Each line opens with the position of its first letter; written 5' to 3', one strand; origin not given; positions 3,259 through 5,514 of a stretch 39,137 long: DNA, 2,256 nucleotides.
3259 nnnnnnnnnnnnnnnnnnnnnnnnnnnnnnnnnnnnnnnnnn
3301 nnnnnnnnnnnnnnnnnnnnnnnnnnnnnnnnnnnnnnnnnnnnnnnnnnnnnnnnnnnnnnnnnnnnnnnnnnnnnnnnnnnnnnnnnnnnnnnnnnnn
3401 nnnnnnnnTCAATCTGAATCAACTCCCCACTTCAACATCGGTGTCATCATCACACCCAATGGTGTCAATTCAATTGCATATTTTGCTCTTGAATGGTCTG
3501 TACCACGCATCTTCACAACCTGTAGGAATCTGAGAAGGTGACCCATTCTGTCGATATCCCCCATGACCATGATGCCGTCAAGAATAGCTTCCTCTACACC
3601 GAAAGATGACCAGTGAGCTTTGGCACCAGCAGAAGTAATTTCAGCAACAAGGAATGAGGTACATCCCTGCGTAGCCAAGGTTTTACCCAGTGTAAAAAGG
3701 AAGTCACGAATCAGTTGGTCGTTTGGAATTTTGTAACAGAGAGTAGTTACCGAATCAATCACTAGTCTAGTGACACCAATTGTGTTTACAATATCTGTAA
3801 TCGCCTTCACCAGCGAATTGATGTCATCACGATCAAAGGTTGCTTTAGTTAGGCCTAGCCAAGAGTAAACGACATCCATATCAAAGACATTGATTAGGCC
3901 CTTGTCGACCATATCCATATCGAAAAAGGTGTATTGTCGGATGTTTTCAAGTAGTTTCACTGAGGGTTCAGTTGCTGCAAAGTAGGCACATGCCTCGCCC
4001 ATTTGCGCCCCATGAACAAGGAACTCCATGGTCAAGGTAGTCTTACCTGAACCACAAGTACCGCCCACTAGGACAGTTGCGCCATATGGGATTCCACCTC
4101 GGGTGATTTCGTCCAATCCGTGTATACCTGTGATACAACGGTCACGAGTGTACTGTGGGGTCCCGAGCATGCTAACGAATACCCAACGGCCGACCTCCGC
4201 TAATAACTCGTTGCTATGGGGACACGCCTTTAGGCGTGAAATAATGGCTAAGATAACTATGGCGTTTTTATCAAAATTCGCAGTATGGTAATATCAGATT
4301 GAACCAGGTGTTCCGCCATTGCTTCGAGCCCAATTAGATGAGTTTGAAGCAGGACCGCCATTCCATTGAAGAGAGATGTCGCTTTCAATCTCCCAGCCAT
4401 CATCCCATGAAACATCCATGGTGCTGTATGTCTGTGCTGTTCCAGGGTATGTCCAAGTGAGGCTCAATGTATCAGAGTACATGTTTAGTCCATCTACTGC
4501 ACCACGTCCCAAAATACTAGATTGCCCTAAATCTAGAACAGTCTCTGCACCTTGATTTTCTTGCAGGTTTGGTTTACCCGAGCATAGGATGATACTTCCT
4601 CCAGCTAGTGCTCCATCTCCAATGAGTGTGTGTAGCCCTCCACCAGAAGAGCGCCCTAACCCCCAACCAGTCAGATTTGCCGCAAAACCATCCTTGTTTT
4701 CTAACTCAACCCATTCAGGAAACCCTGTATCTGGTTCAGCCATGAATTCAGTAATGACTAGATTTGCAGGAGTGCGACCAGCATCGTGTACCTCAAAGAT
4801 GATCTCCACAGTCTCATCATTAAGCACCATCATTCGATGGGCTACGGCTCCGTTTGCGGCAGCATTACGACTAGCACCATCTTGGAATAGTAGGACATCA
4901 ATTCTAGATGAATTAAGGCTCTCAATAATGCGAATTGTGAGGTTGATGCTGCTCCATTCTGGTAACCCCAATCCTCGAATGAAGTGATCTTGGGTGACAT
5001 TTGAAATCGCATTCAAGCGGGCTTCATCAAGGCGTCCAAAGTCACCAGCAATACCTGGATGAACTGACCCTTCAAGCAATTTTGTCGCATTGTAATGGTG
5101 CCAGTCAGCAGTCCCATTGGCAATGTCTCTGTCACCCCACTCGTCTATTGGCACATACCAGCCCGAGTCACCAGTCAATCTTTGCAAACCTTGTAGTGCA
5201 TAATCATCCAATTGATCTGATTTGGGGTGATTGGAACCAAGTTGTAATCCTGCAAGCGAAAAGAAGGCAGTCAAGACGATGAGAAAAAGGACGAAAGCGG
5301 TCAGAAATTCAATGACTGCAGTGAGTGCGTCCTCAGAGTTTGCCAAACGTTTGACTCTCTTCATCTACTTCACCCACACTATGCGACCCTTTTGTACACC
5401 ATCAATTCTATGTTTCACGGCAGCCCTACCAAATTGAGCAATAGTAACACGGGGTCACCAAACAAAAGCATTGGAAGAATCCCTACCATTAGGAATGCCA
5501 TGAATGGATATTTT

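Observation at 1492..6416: Compact prepilin-peptidase / two pilin-like / three KaiC-like operon with no PilB(ArlI)-type ATPase or PilC(ArlJ) platform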

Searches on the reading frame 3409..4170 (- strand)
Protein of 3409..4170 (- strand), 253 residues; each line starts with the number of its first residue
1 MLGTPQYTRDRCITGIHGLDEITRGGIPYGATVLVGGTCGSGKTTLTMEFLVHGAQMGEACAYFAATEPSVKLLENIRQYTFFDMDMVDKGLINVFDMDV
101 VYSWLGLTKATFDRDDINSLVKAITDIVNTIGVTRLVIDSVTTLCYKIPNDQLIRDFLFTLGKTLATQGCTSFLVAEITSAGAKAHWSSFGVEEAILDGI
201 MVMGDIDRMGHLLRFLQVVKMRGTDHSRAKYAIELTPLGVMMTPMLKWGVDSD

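Call 3: search_protein_families(library=pfam, proteins=[window:3409-4170:-], max_evalue=0.1)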
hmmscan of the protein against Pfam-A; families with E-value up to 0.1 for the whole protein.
window:3409-4170:- (253 aa): 8 families
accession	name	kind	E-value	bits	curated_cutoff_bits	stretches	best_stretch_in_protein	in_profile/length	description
PF06745.19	ATPase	-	9.4e-50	169.6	26.6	1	14-244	3-228/231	KaiC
PF00154.27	RecA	-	0.00042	20.3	27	1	14-66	35-88/262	recA bacterial DNA recombination protein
PF13481.12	AAA_25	-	0.00045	20.4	27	1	19-146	22-157/195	AAA domain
PF07088.17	GvpD_P-loop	-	0.0027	18.1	24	1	30-142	10-116/189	GvpD gas vesicle protein, P-loop domain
PF03796.21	DnaB_C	-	0.017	14.9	27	1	14-75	4-65/255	DnaB-like helicase C terminal domain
PF20720.3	nSTAND3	-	0.024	14.8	27.2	1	32-84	19-72/155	Novel STAND NTPase 3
PF25199.1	nSTAND_NTPase5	-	0.086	13.1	34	0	32-56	43-68/145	Novel STAND NTPase 5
PF13238.12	AAA_18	-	0.093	13.6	29.4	0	33-51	1-19/128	AAA domain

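Call 7: find_encoding_contigs(protein=window:3409-4170:-, flank=10000, max_places=10)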
Protein window:3409-4170:- (253 aa): 23 contigs read that carry it; 10 places shown.
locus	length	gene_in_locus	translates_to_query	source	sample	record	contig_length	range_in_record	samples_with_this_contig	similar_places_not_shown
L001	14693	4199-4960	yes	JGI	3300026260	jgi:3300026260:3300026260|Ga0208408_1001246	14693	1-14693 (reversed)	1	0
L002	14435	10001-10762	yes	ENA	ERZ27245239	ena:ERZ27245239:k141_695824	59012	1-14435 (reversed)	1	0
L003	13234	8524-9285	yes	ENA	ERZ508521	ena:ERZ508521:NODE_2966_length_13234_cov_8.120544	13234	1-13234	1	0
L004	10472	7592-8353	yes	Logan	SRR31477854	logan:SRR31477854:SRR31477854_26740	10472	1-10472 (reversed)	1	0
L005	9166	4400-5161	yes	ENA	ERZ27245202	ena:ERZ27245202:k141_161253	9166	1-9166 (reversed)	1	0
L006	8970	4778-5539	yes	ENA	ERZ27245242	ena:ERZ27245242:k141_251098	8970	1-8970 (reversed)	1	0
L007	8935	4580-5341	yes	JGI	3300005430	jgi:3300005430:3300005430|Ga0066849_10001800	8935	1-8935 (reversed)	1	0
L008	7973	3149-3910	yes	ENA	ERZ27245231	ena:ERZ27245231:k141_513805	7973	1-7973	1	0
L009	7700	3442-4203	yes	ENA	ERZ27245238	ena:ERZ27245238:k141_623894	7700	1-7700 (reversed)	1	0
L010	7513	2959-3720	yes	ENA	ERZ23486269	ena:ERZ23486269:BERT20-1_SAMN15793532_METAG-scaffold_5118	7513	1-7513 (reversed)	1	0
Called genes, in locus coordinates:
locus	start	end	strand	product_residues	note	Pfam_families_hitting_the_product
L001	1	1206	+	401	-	?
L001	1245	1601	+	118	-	-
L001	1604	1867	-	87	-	PF03685:UPF0147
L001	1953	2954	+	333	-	PF06847:Arc_PepC_II (weak)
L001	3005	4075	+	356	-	PF00932:LTD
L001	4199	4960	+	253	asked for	PF06745:ATPase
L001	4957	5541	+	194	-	-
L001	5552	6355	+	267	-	PF06745:ATPase, PF23442:DUF7125 (faint)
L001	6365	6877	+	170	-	PF07790:Pilin_N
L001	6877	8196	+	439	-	PF00275:EPSP_synthase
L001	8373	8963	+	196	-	PF12804:NTP_transf_3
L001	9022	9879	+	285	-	PF02625:XdhC_CoxI, PF13478:XdhC_C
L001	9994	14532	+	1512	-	PF01839:FG-GAP (faint), PF13517:FG-GAP_3, PF18884:TSP3_bac (weak)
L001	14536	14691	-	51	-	?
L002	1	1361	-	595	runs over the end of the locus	-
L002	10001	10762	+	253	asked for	PF06745:ATPase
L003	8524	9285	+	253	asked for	PF06745:ATPase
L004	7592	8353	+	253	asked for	PF06745:ATPase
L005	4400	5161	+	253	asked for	PF06745:ATPase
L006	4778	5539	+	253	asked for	PF06745:ATPase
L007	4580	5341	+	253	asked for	PF06745:ATPase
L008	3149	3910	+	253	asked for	PF06745:ATPase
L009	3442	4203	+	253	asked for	PF06745:ATPase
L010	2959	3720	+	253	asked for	PF06745:ATPase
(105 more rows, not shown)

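Call 8: search_protein_families(library=ncbifam, proteins=[window:3409-4170:-], max_evalue=0.1)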
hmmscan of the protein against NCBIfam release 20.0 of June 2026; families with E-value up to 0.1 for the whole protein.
window:3409-4170:- (253 aa): 20 families
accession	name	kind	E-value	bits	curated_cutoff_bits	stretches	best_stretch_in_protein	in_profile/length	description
NF006799.0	PRK09302.1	equivalog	2.8e-36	125.2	408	1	11-245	12-241/515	circadian clock protein KaiC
TIGR03877.1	thermo_KaiC_1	hypoth_equivalog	3.5e-36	124.9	307.25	1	11-244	3-234/238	KaiC domain-containing protein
TIGR03881.1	KaiC_arch_4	hypoth_equivalog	6.7e-30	104.5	247.8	1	11-237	2-222/231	KaiC domain-containing protein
TIGR03880.1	KaiC_arch_3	hypoth_equivalog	1.5e-29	103.1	249.45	1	15-241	1-216/224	KaiC domain-containing protein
TIGR02655.1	circ_KaiC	equivalog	2.5e-25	89.1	546.25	1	12-245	3-231/484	circadian clock protein KaiC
NF004723.0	PRK06067.1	subfamily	3.8e-12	46.2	194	1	14-228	18-219/243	flagellar accessory protein FlaH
TIGR03878.1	thermo_KaiC_2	hypoth_equivalog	6.9e-11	41.9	232.2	1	24-205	30-204/259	KaiC domain-containing protein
NF052589.1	ArlH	equivalog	4.3e-08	33.2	215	1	21-169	11-152/229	archaellum protein ArlH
TIGR00416.1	sms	equivalog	1.4e-06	27.3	403.05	1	10-185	74-228/454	DNA repair protein RadA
NF006861.0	PRK09361.1-1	equivalog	1.9e-05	24.3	278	1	12-144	5-125/235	DNA repair and recombination protein RadB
NF004629.0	PRK05973.1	equivalog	0.00017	20.7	156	1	29-79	63-113/237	DNA helicase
TIGR02012.1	tigrfam_recA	equivalog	0.00031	20.2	325.3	1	14-66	38-91/321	recombinase RecA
TIGR02237.1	recomb_radB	equivalog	0.00043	20.2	172.4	1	19-143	1-108/210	DNA repair and recombination protein RadB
TIGR03600.1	phage_DnaB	exception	0.0009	18.3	498.65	1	14-93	179-259/421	phage replicative helicase, DnaB family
NF006320.0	PRK08533.1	equivalog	0.0036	17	215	1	23-163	17-148/230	flagellar accessory protein FlaH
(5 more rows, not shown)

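Call 93: search_protein_families(library=padloc, proteins=[window:3409-4170:-], max_evalue=0.01)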
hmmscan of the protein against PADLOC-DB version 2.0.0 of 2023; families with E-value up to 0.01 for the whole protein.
window:3409-4170:- (253 aa): 1 family
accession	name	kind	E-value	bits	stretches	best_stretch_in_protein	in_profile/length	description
PDLC04140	mad8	-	0.00083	17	0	27-52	24-49/314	mads_8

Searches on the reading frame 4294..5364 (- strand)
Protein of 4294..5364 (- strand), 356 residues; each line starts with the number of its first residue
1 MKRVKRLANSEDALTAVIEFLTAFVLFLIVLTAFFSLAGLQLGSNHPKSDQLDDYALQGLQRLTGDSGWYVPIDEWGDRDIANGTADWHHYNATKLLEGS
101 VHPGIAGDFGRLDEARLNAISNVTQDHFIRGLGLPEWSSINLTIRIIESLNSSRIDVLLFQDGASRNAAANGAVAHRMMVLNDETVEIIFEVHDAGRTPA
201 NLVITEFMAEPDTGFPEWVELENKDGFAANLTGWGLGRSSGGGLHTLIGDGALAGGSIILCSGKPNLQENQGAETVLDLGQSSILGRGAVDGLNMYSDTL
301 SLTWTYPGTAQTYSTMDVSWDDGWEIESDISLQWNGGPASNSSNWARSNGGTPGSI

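Call 3: search_protein_families(library=pfam, proteins=[window:4294-5364:-], max_evalue=0.1)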
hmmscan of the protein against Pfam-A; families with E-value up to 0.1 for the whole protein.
window:4294-5364:- (356 aa): 1 family
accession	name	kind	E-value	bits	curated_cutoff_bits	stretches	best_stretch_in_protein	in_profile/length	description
PF00932.25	LTD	-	3.1e-08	34.4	34.3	1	198-275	4-57/109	Lamin Tail Domain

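Call 8: search_protein_families(library=ncbifam, proteins=[window:4294-5364:-], max_evalue=0.1)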
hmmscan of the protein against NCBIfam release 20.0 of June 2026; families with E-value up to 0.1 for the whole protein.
window:4294-5364:- (356 aa): 0 families

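Call 81: predict_structure(protein=window:4294-5364:-)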
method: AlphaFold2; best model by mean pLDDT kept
length: 356 residues; sequences in the alignment: 1
mean_pLDDT: 37.8   pTM: 0.22
mean pLDDT of the five models: 37.8, 33.1, 32.6, 31.7, 31.6
residues with pLDDT >= 90: 12; 70-90: 15; 50-70: 13; < 50: 316
segments of 3 or more residues with pLDDT < 50: 43-356
pLDDT, mean of each block of 10 residues (from residue 1): 54 84 94 79 48 37 28 30 31 27 27 32 33 30 34 34 31 32 33 31 31 31 31 28 31 30 29 29 33 41 42 43 36 35 31 28
secondary structure, 60 per line:
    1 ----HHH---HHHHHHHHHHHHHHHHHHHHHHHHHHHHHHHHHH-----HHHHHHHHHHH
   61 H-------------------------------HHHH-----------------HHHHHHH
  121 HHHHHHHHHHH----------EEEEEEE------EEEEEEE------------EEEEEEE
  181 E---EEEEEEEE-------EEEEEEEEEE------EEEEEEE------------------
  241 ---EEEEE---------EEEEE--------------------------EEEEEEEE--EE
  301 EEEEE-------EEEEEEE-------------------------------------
elements in order: H11-44 H50-61 H93-96 H114-131 E142-148 E155-161 E174-181 E185-192 E200-209 E216-222 E244-248 E258-262 E289-296 E299-305 E313-319

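Call 93: search_protein_families(library=padloc, proteins=[window:4294-5364:-], max_evalue=0.01)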
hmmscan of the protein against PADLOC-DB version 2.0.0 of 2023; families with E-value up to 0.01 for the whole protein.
window:4294-5364:- (356 aa): 0 families
